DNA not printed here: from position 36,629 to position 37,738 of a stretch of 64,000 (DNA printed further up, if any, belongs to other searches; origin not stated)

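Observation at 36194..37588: Split EcoRII-like module: a free-standing EcoRII-N effector domain paired with an HNH endonuclease, in an AT-rich islet, with no methyltransferase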

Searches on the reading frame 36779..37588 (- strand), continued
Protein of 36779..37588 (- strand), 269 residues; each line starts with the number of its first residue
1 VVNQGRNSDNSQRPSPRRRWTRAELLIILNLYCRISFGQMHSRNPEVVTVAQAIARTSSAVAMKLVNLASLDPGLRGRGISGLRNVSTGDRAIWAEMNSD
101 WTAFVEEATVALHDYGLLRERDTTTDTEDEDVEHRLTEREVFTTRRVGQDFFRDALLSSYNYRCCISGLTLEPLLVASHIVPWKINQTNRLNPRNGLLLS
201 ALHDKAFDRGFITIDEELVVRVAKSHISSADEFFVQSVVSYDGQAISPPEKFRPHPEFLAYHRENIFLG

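Call 41: search_protein_families(library=pfam, proteins=[L049:3755-5002:+, L040:1679-2926:+, L023:3602-4702:+, L067:873-4286:+, L067:4399-4980:+, L067:6638-10042:+, L075:7135-8235:+, L075:8228-9169:+, L075:3906-4916:-, L087:6526-8295:+], max_evalue=0.001)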
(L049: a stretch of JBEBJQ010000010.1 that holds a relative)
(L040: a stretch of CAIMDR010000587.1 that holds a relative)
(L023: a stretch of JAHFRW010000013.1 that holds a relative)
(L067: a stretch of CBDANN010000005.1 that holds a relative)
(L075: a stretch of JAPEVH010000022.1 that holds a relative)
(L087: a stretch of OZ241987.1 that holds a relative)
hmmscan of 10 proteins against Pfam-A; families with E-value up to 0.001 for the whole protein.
L049:3755-5002:+ (415 aa): 1 family
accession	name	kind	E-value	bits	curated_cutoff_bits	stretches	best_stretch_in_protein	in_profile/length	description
PF00145.23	DNA_methylase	-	2.1e-80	271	22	1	69-394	1-320/324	C-5 cytosine-specific DNA methylase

L040:1679-2926:+ (415 aa): 2 families
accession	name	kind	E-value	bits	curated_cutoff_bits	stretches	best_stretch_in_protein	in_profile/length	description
PF00145.23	DNA_methylase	-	3.9e-81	273.4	22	1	69-394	1-320/324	C-5 cytosine-specific DNA methylase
PF13551.12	HTH_29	-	0.0002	21.8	28.1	0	15-36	13-32/64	Winged helix-turn helix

L023:3602-4702:+ (366 aa): 1 family
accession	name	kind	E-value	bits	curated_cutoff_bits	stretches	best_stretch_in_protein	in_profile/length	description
PF00145.23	DNA_methylase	-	8.7e-77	259.1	22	1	20-345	1-320/324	C-5 cytosine-specific DNA methylase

L067:873-4286:+ (1137 aa): 1 family
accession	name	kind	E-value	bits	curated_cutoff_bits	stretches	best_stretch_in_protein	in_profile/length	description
PF02687.27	FtsX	-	3e-07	31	25.5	2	1009-1116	6-106/120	FtsX-like permease C-terminal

L067:4399-4980:+ (193 aa): 0 families

L067:6638-10042:+ (1134 aa): 1 family
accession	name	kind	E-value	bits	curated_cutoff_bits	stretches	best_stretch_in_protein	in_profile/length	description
PF02687.27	FtsX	-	5.7e-14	52.6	25.5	2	1000-1117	2-113/120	FtsX-like permease C-terminal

L075:7135-8235:+ (366 aa): 2 families
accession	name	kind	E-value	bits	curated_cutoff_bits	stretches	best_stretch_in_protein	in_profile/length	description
PF04055.27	Radical_SAM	-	9.4e-19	68.6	29.5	1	64-237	1-165/166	Radical SAM superfamily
PF19288.4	CofH_C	-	2.4e-18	66.6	27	1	247-361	3-119/125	CofH/MqnC C-terminal region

L075:8228-9169:+ (313 aa): 1 family
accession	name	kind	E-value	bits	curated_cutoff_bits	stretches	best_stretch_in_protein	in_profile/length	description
PF01207.24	Dus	-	1.1e-77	261.6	20.4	1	14-308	1-302/311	Dihydrouridine synthase (Dus)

L075:3906-4916:- (336 aa): 2 families
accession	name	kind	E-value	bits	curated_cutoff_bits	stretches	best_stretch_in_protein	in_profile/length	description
PF13546.12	DDE_5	-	1.1e-13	51.8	27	1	50-191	50-217/272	DDE superfamily endonuclease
PF01609.27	DDE_Tnp_1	-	4.9e-08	33.4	23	1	136-289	62-197/200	Transposase DDE domain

L087:6526-8295:+ (589 aa): 3 families
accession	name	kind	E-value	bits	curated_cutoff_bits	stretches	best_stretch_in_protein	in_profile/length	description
PF00205.28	TPP_enzyme_M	-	3.6e-41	140.5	30.4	1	220-358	1-137/137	Thiamine pyrophosphate enzyme, central domain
PF02775.26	TPP_enzyme_C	-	2.3e-37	128.6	21.9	1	424-568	1-151/151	Thiamine pyrophosphate enzyme, C-terminal TPP binding domain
PF02776.23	TPP_enzyme_N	-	3.8e-26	91.6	26.8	1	21-117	3-98/119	Thiamine pyrophosphate enzyme, N-terminal TPP binding domain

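Call 46: fold_search(model_id=the predicted structure, library=pdb)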
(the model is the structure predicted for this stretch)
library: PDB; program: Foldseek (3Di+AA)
matches with E <= 10: 47; with E <= 0.001: 0
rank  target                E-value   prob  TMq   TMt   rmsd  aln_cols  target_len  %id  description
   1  5mps_O                2.5e+00  0.08  0.14  0.18  31.7       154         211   11  Structure of a spliceosome remodeled for exon ligation (released 2017-01-18)
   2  2lr8_MODEL_1_A        2.7e+00  0.25  0.14  0.45  14.1        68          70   19  Solution NMR Structure of CASP8-associated protein 2 from Homo sapiens, Northeast Structural Genomics Consorti (released 2012-06-27)
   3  7tgh_X1               3.0e+00  0.04  0.13  0.19  15.0       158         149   10  Cryo-EM structure of respiratory super-complex CI+III2 from Tetrahymena thermophila (released 2022-04-06)
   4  2dgz_MODEL_1_A        3.1e+00  0.06  0.11  0.22  16.7       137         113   11  Solution structure of the Helicase and RNase D C-terminal domain in Werner syndrome ATP-dependent helicase (released 2006-09-16)
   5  8b6h_DO               3.1e+00  0.04  0.17  0.11  37.5       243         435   12  Cryo-EM structure of cytochrome c oxidase dimer (complex IV) from respiratory supercomplex of Tetrahymena thermophila (released 2023-03-29)
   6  9l5s_L                3.9e+00  0.02  0.17  0.08  43.1       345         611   12  Cryo-EM structure of the thermophile spliceosome (state B*Q1) (released 2025-03-12)
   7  5hgr_A                4.3e+00  0.04  0.12  0.11  15.1       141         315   11  Structure of Anabaena (Nostoc) sp. PCC 7120 Orange Carotenoid Protein binding canthaxanthin (released 2016-11-16)
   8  8ssk_D                4.3e+00  0.03  0.11  0.11  13.6       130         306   15  Citrobacter rodentium contact dependent growth inhibition (CDI) entry and toxin (CdiA-CT) domains (released 2024-05-15)
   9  9lh4                  4.6e+00  0.03  0.11  0.09  15.1       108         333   18  Crystal structure of the cyclophilin 37 from Arabidopsis thaliana (released 2025-12-24)
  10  3jyg_A                4.8e+00  0.14  0.16  0.22   3.9        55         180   16  Crystal structure of uncharacterized protein WS1659 from Wolinella succinogenes (released 2009-10-13)
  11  5n9g_H                5.1e+00  0.08  0.14  0.30  10.9       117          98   10  TFIIIB -TBP/Brf2/DNA and SANT domain of Bdp1- (released 2017-06-14)
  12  9l5r_L                5.1e+00  0.05  0.17  0.08  31.4       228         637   14  Cryo-EM structure of the thermophile spliceosome (state ILS) (released 2025-03-12)
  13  8ssk_B                5.1e+00  0.02  0.12  0.11  13.2       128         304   15  Citrobacter rodentium contact dependent growth inhibition (CDI) entry and toxin (CdiA-CT) domains (released 2024-05-15)
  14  5zfy_A                5.4e+00  0.12  0.19  0.39  14.7       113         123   19  Crystal structure of human DUX4 homeodomains bound to A12C DNA mutant (released 2018-10-31)
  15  8d5v_D                5.7e+00  0.02  0.12  0.23  11.3       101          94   15  WhiB6 bound to the SigmaAr4-RNAP Beta flap tip chimera (released 2023-06-14)
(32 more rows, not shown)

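Call 47: search_dna_similar(query=window:36779-37588:-, collection=plasmids, mode=protein, max_rows=25)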
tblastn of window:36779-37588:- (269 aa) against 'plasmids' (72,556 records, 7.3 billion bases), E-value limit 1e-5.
Records with a match: 284; places in all: 294; records where one place covers at least 80% of the query: 4.
Best place of each record, by identity: <60% 284.
By first word of the organism name: Bacillus 73; Rhizobium 21; Providencia 20; Sinorhizobium 14; Acinetobacter 13; Pseudomonas 13; Agrobacterium 12; Enterobacter 8; Escherichia 6; Roseomonas 6; and 56 more.
By predicted mobility (MOB-suite, as given by PLSDB): non-mobilizable 178; conjugative 80; mobilizable 26.
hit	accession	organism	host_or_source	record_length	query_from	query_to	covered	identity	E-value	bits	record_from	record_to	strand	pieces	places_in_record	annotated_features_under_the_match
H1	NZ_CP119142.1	Neisseria gonorrhoeae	Homo sapiens,whole organism,synovial ...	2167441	18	267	93%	42.4%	1e-52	190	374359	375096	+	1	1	none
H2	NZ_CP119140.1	Neisseria gonorrhoeae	Homo sapiens,whole organism,blood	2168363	18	267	93%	42.4%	1e-52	190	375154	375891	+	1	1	none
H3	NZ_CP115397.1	Hymenobacter yonginensis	whole organism,freshwater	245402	17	263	92%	41.3%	7e-51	186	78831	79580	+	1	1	HNH endonuclease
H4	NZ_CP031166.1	Euzebya pacifica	-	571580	4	268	99%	26.3%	8e-9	63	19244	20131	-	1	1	HNH endonuclease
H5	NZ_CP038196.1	Paracoccus versutus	single cell,soil adjacent to the roots ...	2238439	135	268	50%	38.7%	6e-17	87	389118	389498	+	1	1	none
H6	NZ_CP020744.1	Bacillus mycoides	whole organism,soil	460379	137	267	49%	39.3%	2e-17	89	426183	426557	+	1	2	HNH endonuclease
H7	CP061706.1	Acinetobacter baumannii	paper pulp mill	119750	137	267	49%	38.9%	2e-16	86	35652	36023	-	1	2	HNH endonuclease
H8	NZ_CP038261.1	Acinetobacter baumannii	Homo sapiens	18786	137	267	49%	38.9%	3e-16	86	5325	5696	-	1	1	HNH endonuclease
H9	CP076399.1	Acinetobacter nosocomialis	Homo sapiens,cell culture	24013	137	267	49%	38.9%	3e-16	86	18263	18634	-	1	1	HNH endonuclease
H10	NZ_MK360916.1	Acinetobacter baumannii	-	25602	137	267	49%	38.9%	3e-16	86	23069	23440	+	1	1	HNH endonuclease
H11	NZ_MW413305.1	Acinetobacter baumannii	-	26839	137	267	49%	38.9%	3e-16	86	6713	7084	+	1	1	HNH endonuclease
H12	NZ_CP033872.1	Acinetobacter baumannii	Homo sapiens,cerebrospinal fluid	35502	137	267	49%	38.9%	3e-16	86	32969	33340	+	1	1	HNH endonuclease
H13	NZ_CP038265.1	Acinetobacter baumannii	-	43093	137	267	49%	38.9%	3e-16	86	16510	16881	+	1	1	HNH endonuclease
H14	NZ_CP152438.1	Bacillus sp. BR3(2024)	-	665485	137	269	49%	38.0%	5e-16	85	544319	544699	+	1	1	HNH endonuclease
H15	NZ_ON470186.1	Bacillus thuringiensis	-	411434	137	269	49%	38.0%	5e-16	85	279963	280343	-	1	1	HNH endonuclease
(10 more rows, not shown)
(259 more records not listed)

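Call 49: get_annotated_region(hit=H1, flank=5000)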
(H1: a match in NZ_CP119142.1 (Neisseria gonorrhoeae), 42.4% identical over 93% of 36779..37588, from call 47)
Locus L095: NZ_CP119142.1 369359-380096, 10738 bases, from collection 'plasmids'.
description: Neisseria gonorrhoeae strain 2022NG-0032 plasmid p2022NG-0032_1, complete sequence
organism: Neisseria gonorrhoeae (NCBI taxid 485)
taxonomy: Bacteria; Pseudomonadota; Betaproteobacteria; Neisseriales; Neisseriaceae; Neisseria; Neisseria gonorrhoeae
host: -; source: Homo sapiens,whole organism,synovial fluid; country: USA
typing (MOB-suite, as given by PLSDB): non-mobilizable
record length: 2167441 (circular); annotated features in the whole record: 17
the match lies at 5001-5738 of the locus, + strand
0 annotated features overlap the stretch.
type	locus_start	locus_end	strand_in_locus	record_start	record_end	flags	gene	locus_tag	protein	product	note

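Call 50: get_annotated_region(hit=H3, flank=5000)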
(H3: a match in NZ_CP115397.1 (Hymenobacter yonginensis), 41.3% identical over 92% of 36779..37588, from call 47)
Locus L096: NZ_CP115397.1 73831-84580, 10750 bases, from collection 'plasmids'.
description: Hymenobacter yonginensis strain KCTC 22745 plasmid unnamed2, complete sequence
organism: Hymenobacter yonginensis (NCBI taxid 748197)
taxonomy: Bacteria; Bacteroidota; Cytophagia; Cytophagales; Hymenobacteraceae; Hymenobacter; Hymenobacter yonginensis
host: -; source: whole organism,freshwater; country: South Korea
typing (MOB-suite, as given by PLSDB): non-mobilizable
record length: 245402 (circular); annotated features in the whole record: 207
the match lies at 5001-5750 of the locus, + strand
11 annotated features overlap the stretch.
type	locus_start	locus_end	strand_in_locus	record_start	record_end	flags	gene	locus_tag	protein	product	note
CDS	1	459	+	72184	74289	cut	-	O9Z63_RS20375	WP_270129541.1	relaxase/mobilization nuclease domain-containing protein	-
CDS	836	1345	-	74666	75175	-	-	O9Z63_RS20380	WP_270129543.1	hypothetical protein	-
CDS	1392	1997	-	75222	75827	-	-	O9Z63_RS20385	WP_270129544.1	hypothetical protein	-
CDS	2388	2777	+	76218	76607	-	-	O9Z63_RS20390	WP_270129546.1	helix-turn-helix transcriptional regulator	-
CDS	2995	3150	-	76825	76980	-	-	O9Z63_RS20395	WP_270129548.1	hypothetical protein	-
CDS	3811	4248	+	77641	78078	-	-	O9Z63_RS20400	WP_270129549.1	hypothetical protein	-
CDS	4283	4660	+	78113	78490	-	-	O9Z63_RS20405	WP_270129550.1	hypothetical protein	-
CDS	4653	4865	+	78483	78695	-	-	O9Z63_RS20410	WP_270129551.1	hypothetical protein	-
CDS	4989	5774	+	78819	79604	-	-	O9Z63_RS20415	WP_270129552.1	HNH endonuclease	-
CDS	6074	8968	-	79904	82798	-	-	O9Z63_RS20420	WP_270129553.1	UvrD-helicase domain-containing protein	-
CDS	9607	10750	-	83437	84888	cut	-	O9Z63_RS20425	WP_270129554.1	hypothetical protein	-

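Call 52: search_protein_families(library=pfam, proteins=[L095:2869-3963:+, L095:3956-4393:+, L095:4332-4733:+, L095:4651-4992:+, L095:4998-5747:+, L095:5838-8201:+, L095:51-1478:+, L095:2374-2733:+], max_evalue=0.001)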
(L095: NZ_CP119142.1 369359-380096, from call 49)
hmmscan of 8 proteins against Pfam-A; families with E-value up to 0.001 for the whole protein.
L095:2869-3963:+ (364 aa): 2 families
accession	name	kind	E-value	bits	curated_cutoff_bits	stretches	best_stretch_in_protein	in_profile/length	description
PF01409.25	tRNA-synt_2d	-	3.1e-104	348.3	19.8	1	127-363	2-246/246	tRNA synthetases class II core domain (F)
PF02912.23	Phe_tRNA-synt_N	-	1.3e-24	86.4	22.3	1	55-122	2-69/69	Aminoacyl tRNA synthetase class II, N-terminal domain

L095:3956-4393:+ (145 aa): 3 families
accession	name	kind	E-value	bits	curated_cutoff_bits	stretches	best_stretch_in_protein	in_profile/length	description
PF03852.21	Vsr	-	7.5e-39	131.9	27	1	9-82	1-74/74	DNA mismatch endonuclease Vsr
PF04480.18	DUF559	-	4.2e-06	27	20.6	1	101-142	67-108/109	Protein of unknown function (DUF559)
PF18741.7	MTES_1575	-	7.5e-06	26.4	38.2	0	99-140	53-94/96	REase_MTES_1575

L095:4332-4733:+ (133 aa): 1 family
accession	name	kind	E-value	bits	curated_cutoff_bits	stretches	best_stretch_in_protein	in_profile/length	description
PF00145.23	DNA_methylase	-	1e-20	74.9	22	1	61-128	1-67/324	C-5 cytosine-specific DNA methylase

L095:4651-4992:+ (113 aa): 0 families

L095:4998-5747:+ (249 aa): 1 family
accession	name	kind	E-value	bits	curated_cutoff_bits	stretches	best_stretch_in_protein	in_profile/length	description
PF13391.12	HNH_2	-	7.4e-14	51.8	21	1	146-197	1-66/66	HNH endonuclease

L095:5838-8201:+ (787 aa): 5 families
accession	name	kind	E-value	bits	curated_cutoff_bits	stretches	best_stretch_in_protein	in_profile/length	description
PF03483.22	B3_4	-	8e-68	227.9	29.3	1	214-386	2-174/174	B3/4 domain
PF17759.6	tRNA_synthFbeta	-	5.1e-64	216.1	22.4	1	473-679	1-214/214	Phenylalanyl tRNA synthetase beta chain CLM domain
PF03147.19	FDX-ACB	-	1.1e-24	87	31.1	1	694-786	1-94/94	Ferredoxin-fold anticodon binding domain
PF01588.26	tRNA_bind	-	1e-22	80.5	27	1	45-146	1-95/96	Putative tRNA binding domain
PF03484.21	B5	-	1.5e-22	80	28.6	1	407-470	3-67/67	tRNA synthetase B5 domain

L095:51-1478:+ (475 aa): 3 families
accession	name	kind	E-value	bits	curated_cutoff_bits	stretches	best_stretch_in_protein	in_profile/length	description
PF00587.30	tRNA-synt_2b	-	2.1e-52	178.2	29.3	1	158-366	5-179/179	tRNA synthetase class II core domain (G, H, P, S and T)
PF03129.25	HGTP_anticodon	-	1.2e-20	73.9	21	1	378-466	1-93/94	Anticodon binding domain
PF07973.19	tRNA_SAD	-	8e-17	61.4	24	1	9-56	3-44/44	Threonyl and Alanyl tRNA synthetase second additional domain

L095:2374-2733:+ (119 aa): 1 family
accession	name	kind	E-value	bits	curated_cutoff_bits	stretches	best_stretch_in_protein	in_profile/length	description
PF00453.23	Ribosomal_L20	-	6.5e-49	165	30.8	1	3-109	1-107/107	Ribosomal protein L20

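Call 71: find_encoding_contigs(protein=P0012, flank=5000, max_places=4)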
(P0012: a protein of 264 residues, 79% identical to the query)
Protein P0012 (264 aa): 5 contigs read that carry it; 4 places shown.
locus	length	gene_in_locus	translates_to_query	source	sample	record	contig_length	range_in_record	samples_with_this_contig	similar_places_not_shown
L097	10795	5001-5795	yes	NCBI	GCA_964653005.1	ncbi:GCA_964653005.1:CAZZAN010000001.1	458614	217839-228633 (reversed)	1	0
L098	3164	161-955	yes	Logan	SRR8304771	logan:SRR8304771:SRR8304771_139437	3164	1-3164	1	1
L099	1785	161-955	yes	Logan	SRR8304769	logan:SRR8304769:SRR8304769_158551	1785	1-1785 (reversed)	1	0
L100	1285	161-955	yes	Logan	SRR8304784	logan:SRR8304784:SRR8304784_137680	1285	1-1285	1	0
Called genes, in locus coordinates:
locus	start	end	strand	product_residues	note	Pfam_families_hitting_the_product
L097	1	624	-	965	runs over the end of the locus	PF02347:GDC-P, PF00266:Aminotran_5 (faint), PF02347:GDC-P, PF21478:GcvP2_C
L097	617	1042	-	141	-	PF01597:GCV_H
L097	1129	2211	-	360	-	PF01571:GCV_T, PF08669:GCV_T_C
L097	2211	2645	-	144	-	PF03795:YCII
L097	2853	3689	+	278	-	PF00581:Rhodanese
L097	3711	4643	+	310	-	-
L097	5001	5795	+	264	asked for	PF13391:HNH_2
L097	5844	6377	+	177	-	PF09217:EcoRII-N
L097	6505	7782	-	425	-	PF13433:Peripla_BP_5, PF13458:Peripla_BP_6, PF01094:ANF_receptor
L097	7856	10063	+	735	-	PF18072:FGAR-AT_linker, PF00586:AIRS, PF02769:AIRS_C, PF00586:AIRS, PF02769:AIRS_C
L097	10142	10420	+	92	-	-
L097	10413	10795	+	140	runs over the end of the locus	PF01850:PIN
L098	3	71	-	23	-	?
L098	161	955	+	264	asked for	PF13391:HNH_2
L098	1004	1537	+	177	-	PF09217:EcoRII-N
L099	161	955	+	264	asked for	PF13391:HNH_2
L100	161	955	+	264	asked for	PF13391:HNH_2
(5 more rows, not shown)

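Call 72: find_encoding_contigs(protein=P0018, flank=5000, max_places=3)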
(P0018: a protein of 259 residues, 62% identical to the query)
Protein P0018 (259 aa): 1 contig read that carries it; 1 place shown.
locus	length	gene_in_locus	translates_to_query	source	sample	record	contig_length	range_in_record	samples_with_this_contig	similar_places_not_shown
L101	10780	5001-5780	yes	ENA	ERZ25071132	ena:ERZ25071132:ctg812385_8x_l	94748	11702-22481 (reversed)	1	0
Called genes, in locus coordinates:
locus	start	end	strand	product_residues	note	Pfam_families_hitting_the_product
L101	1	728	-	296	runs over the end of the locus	PF05065:Phage_capsid, PF20911:GP7 (faint), PF17236:SU10_MCP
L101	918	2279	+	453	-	PF13432:TPR_16 (weak), PF13371:TPR_9 (weak), PF13424:TPR_12 (weak), PF14559:TPR_19 (weak), PF13432:TPR_16 (weak), PF13414:TPR_11, PF13424:TPR_12 (weak), PF13432:TPR_16, +15 more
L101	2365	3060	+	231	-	-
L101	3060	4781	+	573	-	-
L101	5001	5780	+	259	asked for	PF13391:HNH_2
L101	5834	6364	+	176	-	PF09217:EcoRII-N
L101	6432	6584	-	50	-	-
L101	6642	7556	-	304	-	PF00378:ECH_1, PF16113:ECH_2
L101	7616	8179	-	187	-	PF02283:CobU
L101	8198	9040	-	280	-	PF02654:CobS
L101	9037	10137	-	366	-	PF02277:DBI_PRT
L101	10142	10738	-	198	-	PF02572:CobA_CobO_BtuR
